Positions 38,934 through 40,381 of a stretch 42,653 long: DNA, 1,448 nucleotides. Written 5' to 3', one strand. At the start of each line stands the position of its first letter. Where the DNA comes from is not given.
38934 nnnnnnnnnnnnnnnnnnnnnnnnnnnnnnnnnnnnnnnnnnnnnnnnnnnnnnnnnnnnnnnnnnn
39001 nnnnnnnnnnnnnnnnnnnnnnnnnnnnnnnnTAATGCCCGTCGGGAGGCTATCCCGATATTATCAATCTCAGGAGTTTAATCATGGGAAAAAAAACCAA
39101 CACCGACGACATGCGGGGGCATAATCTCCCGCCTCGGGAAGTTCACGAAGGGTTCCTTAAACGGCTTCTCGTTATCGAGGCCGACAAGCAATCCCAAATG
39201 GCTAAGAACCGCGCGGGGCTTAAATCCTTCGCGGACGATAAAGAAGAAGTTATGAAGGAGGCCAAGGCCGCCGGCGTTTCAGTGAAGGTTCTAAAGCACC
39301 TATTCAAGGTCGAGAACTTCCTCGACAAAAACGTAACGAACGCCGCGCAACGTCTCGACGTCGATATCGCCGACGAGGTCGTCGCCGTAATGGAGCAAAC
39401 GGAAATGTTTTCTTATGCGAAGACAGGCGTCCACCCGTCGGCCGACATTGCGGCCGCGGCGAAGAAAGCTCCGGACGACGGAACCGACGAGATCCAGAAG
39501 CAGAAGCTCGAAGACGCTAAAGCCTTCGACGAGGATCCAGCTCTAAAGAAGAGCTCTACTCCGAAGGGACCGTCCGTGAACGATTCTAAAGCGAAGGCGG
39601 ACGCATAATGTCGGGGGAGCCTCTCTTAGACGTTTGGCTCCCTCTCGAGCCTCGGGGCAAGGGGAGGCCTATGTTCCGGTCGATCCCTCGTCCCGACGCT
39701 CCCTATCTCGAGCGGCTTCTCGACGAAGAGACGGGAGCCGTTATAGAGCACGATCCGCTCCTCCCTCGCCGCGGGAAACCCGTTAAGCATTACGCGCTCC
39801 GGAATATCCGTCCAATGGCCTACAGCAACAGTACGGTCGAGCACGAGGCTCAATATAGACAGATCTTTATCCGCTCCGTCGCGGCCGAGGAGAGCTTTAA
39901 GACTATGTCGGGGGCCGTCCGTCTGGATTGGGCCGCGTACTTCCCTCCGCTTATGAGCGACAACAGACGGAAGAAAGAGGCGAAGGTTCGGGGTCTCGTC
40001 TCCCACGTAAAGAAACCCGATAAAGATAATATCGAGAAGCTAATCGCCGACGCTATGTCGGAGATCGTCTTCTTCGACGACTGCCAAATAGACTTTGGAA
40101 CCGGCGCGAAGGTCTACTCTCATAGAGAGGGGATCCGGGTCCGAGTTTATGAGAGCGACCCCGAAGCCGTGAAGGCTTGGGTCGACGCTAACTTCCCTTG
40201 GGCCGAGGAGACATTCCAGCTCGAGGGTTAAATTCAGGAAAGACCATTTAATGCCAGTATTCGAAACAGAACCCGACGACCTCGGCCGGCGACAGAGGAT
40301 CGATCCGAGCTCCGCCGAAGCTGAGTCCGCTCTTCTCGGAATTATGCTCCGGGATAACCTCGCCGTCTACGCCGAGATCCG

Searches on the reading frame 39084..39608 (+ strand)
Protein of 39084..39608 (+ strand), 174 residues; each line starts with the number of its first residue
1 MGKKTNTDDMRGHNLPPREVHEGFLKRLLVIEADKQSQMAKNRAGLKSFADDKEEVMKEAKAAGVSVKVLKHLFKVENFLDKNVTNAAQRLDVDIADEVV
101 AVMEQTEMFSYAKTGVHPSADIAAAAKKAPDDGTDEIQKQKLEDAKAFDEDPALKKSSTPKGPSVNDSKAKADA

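Call 66: search_protein_families(library=pfam, proteins=[window:39084-39608:+], max_evalue=0.001)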
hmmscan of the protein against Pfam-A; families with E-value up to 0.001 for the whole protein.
window:39084-39608:+ (174 aa): 1 family
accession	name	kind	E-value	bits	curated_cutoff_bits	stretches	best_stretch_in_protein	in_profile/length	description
PF10073.14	GapR_DNA-bd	-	0.00044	20.2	22.6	1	47-78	20-51/72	GapR-like, DNA-binding domain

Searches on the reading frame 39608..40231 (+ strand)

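Call 66: search_protein_families(library=pfam, proteins=[window:39608-40231:+], max_evalue=0.001)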
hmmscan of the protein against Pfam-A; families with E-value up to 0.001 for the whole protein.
window:39608-40231:+ (207 aa): 1 family
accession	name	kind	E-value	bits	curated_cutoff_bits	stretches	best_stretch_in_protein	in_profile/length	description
PF05866.16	RusA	-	9.8e-16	58.9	22.8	1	72-180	22-123/124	Endodeoxyribonuclease RusA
